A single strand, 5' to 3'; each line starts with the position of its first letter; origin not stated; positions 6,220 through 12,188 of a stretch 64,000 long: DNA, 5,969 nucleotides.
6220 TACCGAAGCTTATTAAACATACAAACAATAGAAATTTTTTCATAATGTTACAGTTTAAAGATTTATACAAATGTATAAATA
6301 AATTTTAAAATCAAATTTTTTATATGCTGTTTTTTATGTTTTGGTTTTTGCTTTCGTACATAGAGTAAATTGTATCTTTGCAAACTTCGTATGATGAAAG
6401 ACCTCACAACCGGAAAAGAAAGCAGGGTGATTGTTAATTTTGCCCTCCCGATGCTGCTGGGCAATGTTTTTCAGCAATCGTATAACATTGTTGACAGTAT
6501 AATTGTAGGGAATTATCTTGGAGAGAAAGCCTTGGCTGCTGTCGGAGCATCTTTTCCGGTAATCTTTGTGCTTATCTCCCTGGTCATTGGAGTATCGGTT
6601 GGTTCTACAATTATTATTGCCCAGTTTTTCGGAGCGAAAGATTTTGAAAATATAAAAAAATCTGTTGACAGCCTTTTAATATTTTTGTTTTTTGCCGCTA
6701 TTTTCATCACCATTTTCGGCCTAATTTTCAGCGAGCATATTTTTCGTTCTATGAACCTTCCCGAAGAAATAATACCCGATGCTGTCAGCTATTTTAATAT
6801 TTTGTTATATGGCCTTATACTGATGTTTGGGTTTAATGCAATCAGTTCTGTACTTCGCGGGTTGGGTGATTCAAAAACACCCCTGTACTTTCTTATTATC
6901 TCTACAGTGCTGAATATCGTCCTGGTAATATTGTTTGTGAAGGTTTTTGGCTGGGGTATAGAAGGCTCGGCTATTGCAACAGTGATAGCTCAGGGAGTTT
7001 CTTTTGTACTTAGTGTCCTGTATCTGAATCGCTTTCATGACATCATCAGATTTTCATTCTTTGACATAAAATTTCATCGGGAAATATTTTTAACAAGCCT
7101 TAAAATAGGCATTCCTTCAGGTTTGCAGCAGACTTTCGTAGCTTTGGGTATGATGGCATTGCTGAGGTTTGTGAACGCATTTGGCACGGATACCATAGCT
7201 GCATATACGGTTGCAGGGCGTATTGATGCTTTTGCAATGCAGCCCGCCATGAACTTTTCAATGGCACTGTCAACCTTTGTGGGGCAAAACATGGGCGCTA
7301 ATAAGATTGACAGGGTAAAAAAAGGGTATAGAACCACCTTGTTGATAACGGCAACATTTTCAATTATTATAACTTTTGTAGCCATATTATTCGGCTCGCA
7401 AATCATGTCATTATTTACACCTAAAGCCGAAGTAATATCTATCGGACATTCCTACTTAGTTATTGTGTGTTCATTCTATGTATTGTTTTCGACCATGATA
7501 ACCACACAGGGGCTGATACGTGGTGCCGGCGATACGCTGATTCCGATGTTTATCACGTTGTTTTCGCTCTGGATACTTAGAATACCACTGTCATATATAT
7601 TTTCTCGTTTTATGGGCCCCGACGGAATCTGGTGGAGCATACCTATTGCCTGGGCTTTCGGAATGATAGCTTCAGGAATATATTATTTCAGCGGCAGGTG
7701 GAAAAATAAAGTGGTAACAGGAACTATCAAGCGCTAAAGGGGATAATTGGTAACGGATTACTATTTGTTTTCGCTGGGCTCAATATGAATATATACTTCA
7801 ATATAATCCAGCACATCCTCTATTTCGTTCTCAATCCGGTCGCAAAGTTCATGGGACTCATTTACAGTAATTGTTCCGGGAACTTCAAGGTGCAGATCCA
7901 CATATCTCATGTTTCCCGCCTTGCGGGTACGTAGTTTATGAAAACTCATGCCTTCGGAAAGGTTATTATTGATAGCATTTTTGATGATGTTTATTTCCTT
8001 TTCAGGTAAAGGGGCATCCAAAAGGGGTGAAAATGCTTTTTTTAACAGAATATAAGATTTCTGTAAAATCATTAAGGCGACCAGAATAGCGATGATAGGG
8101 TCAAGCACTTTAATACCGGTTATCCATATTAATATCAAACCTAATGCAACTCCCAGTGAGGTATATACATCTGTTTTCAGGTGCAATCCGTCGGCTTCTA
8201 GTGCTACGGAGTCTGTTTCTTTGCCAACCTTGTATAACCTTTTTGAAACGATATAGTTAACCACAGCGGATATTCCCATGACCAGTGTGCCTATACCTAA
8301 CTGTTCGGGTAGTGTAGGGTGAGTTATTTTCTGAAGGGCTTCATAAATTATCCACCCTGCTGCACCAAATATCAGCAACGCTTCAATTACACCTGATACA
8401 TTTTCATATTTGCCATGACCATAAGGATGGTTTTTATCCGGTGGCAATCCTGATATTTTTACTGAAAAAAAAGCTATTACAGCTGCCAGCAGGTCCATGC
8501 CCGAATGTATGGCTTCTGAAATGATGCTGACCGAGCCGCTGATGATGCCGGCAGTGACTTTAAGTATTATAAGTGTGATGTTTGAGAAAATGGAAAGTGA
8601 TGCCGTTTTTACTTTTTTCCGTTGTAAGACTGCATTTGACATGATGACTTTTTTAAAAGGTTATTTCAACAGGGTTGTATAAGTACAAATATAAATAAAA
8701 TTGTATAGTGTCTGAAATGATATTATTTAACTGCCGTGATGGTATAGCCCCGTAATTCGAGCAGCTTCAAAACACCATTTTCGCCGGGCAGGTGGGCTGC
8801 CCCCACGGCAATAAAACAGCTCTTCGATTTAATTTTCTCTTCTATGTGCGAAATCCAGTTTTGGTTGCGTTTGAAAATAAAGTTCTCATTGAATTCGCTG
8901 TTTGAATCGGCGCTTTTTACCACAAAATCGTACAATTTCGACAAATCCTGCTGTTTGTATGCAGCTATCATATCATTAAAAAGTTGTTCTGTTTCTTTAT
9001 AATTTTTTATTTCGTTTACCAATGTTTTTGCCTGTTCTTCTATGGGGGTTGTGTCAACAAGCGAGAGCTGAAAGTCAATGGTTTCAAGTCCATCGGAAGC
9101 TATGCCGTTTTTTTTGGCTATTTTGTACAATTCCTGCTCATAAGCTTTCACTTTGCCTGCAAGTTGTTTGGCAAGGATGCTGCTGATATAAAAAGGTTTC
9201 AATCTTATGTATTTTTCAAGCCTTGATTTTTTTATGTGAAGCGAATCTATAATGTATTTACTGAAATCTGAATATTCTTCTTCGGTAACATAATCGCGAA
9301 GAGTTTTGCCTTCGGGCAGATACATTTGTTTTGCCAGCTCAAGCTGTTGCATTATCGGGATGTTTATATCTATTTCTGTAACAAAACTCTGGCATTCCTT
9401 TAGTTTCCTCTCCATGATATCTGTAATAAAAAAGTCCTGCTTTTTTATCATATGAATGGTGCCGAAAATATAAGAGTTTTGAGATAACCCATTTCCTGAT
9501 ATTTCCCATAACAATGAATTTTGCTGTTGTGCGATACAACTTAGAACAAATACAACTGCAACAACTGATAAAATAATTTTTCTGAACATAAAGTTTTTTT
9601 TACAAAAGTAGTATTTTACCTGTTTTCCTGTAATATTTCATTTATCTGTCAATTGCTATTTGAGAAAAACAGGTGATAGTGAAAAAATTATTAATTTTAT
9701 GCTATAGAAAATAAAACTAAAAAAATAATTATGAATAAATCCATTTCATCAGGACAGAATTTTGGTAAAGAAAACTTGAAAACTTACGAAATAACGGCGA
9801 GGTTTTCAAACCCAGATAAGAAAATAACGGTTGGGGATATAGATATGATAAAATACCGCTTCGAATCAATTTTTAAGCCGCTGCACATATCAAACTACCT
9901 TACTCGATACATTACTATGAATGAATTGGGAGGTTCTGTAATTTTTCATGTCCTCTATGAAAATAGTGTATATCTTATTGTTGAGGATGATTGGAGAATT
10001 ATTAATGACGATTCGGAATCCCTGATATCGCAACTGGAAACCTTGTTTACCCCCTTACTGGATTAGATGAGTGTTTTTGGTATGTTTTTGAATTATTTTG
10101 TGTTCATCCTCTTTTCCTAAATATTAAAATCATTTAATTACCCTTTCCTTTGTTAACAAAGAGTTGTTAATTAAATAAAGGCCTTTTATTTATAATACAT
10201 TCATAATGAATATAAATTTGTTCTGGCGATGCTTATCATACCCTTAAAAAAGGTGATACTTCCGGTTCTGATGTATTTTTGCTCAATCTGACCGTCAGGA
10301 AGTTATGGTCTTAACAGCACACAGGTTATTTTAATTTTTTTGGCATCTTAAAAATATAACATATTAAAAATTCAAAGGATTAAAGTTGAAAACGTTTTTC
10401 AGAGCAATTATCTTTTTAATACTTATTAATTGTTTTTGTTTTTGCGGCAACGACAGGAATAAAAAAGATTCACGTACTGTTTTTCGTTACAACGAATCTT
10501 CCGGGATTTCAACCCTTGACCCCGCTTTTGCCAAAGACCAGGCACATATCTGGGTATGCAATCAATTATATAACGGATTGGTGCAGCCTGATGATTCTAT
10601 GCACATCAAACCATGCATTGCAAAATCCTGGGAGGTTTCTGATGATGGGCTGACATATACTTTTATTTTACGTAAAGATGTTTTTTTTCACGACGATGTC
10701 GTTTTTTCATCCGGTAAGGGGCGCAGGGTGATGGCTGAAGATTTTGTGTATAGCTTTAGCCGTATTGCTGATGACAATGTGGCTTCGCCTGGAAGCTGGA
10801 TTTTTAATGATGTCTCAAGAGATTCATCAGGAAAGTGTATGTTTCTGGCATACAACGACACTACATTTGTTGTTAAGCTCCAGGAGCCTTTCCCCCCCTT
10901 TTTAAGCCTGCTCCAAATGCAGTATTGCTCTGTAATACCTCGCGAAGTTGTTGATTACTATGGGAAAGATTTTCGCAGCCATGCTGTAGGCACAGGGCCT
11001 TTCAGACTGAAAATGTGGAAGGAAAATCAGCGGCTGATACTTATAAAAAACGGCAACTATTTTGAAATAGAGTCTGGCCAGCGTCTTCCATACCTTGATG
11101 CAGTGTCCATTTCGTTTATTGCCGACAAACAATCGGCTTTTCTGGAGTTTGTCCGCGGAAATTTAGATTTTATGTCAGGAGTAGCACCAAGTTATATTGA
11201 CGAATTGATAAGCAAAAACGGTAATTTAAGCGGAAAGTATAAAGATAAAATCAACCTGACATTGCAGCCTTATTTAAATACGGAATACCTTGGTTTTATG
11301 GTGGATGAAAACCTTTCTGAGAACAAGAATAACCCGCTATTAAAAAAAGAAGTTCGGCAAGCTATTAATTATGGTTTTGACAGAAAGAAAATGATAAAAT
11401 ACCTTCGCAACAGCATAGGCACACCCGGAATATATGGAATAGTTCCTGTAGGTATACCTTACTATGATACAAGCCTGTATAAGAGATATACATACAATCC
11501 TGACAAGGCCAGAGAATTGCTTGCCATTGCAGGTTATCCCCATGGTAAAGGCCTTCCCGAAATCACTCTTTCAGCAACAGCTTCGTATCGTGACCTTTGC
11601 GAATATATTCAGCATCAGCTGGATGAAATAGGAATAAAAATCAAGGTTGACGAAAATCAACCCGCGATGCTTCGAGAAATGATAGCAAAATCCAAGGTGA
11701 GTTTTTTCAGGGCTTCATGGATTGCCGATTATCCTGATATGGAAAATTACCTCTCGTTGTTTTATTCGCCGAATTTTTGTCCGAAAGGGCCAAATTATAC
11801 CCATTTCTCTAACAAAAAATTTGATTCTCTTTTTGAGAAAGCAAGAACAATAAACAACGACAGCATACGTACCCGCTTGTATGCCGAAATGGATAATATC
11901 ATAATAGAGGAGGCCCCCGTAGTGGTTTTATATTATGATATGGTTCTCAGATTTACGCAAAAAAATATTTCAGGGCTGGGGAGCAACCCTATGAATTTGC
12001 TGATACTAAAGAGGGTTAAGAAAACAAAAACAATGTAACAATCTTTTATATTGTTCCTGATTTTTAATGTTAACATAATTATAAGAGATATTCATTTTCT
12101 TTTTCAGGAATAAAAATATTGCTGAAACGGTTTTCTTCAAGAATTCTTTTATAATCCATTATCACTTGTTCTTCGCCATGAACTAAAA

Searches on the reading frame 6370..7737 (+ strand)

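Call 50: search_protein_families(library=pfam, proteins=[window:6370-7737:+], max_evalue=0.00001)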
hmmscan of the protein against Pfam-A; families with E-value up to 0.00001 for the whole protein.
window:6370-7737:+ (455 aa): 2 families
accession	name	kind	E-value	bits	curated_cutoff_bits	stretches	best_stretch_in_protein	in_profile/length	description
PF01554.23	MatE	-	3.5e-69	232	24.9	2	27-186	1-159/161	MatE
PF03023.19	MurJ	-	1.6e-07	30.8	27.4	1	15-258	193-438/451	Lipid II flippase MurJ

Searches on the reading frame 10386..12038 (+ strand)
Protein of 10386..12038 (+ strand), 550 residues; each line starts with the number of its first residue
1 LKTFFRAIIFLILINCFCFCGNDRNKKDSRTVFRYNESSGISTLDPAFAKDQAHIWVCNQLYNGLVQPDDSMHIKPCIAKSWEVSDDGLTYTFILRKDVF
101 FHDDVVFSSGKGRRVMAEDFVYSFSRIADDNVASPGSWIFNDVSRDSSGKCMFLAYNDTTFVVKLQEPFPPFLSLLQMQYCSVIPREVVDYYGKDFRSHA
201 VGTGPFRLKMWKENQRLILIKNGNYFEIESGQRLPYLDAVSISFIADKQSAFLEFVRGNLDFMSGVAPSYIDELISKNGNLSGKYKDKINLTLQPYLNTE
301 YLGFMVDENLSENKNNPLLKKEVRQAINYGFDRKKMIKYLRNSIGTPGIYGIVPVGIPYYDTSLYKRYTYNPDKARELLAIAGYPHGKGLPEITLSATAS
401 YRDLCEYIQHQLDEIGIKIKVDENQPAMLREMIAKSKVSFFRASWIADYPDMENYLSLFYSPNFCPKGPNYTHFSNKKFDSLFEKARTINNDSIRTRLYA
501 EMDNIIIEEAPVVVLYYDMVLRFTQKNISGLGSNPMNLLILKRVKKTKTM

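Call 50: search_protein_families(library=pfam, proteins=[window:10386-12038:+], max_evalue=0.00001)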
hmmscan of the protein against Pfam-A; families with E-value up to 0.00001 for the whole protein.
window:10386-12038:+ (550 aa): 1 family
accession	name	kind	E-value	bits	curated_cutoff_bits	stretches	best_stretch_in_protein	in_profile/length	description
PF00496.27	SBP_bac_5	-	6.2e-81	272.8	32.4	1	74-462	2-363/368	Bacterial extracellular solute-binding proteins, family 5 Middle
